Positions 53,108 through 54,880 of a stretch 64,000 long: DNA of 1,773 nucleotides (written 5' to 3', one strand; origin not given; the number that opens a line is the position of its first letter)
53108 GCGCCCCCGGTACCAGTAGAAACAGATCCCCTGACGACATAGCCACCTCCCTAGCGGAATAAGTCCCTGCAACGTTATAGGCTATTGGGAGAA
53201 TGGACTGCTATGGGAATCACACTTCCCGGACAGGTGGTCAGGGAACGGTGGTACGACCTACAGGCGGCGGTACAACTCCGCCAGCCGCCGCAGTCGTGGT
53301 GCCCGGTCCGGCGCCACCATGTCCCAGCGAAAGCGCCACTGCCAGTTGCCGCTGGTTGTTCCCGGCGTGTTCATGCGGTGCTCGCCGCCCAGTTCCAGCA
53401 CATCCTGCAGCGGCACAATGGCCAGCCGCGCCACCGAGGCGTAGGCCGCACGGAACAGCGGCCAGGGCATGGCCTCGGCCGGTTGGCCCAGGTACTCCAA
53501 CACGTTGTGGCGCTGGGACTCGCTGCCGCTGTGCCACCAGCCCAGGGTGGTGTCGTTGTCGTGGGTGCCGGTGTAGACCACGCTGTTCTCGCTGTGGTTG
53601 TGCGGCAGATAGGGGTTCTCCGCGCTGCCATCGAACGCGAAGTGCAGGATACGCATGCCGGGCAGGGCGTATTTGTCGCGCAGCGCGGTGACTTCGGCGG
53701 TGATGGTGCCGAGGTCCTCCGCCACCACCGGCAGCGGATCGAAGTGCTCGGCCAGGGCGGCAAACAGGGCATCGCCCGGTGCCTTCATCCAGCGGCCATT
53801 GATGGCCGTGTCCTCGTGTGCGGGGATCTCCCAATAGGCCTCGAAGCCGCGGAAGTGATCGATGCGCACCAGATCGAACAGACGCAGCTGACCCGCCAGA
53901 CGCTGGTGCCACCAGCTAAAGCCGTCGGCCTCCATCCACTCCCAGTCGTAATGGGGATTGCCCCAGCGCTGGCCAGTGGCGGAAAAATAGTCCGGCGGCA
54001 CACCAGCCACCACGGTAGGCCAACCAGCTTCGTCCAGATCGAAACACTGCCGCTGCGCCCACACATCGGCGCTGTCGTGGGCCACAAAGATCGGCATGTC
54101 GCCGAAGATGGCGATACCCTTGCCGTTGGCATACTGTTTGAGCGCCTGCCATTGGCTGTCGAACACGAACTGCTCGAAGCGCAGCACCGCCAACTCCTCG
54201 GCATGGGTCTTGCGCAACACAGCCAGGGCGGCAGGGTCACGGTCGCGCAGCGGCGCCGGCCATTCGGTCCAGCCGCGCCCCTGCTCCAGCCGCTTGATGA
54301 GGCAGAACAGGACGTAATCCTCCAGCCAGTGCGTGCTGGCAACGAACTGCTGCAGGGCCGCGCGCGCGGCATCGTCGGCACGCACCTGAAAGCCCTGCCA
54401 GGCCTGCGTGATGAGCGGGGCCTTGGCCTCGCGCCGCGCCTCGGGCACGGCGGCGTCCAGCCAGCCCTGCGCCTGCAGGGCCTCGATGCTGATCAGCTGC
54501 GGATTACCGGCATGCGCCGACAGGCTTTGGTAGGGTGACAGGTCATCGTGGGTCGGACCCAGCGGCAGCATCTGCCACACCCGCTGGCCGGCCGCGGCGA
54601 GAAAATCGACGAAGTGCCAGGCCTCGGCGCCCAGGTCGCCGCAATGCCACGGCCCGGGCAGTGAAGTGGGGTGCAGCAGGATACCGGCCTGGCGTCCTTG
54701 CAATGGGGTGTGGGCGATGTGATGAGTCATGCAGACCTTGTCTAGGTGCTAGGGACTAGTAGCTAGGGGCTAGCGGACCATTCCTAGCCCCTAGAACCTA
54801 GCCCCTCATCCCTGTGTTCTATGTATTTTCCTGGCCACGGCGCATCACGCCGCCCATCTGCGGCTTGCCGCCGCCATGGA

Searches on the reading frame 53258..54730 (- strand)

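Call 53: search_protein_families(library=pfam, proteins=[window:53258-54730:-], max_evalue=0.00001)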
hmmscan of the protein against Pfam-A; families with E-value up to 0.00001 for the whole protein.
window:53258-54730:- (490 aa): 1 family
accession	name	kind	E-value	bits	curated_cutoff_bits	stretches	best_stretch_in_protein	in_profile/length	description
PF02446.23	Glyco_hydro_77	-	5.3e-171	570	25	1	19-470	1-462/465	4-alpha-glucanotransferase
